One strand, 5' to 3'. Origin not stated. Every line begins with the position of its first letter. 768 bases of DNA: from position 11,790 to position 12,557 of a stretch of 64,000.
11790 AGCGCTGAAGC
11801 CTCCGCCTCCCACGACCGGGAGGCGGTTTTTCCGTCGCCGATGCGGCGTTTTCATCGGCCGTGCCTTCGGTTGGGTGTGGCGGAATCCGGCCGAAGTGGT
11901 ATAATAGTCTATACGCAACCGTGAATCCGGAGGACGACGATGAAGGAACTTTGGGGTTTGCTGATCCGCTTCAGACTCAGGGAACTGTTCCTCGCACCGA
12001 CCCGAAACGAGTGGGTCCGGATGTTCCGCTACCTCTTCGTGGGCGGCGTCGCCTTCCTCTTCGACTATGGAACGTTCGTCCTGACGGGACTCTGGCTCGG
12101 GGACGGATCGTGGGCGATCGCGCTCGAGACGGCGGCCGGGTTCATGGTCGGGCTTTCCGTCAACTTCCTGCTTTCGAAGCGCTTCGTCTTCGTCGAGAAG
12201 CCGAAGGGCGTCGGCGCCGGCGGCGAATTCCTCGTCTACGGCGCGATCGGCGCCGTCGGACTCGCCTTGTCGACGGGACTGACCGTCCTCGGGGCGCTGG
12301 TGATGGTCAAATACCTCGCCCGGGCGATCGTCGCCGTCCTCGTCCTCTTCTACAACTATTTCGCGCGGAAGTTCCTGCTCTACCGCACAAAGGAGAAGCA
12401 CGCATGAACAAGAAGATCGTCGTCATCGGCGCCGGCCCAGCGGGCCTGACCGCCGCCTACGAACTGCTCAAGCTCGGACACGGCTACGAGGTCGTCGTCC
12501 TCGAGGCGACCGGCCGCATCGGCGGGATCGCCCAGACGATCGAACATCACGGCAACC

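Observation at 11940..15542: Translationally coupled GtrA - FAD oxidoreductase - large polytopic membrane protein operon with no GtrB-like GT2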

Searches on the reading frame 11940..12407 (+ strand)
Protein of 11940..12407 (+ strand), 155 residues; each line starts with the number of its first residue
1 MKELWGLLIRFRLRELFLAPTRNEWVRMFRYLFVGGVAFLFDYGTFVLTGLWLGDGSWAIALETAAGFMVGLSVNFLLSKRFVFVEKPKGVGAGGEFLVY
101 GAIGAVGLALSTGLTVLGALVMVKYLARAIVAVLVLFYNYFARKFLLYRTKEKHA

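Call 6: search_protein_families(library=pfam, proteins=[window:11940-12407:+], max_evalue=0.1)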
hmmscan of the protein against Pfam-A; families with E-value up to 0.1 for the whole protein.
window:11940-12407:+ (155 aa): 1 family
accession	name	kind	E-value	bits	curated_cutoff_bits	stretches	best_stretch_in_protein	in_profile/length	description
PF04138.20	GtrA_DPMS_TM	-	3.6e-13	50.2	26.1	1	30-146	1-115/117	GtrA/DPMS, transmembrane domain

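Call 7: search_protein_families(library=ncbifam, proteins=[window:11940-12407:+], max_evalue=0.1)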
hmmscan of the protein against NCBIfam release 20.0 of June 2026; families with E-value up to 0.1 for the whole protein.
window:11940-12407:+ (155 aa): 1 family
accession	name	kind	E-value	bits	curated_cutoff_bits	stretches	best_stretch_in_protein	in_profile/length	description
NF037976.1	gtrA_1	subfamily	1.8e-05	24.8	50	1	30-146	4-119/126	GtrA family protein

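Call 75: search_protein_families(library=padloc, proteins=[window:11940-12407:+], max_evalue=0.01)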
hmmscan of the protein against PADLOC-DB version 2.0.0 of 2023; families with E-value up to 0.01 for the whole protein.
window:11940-12407:+ (155 aa): 0 families
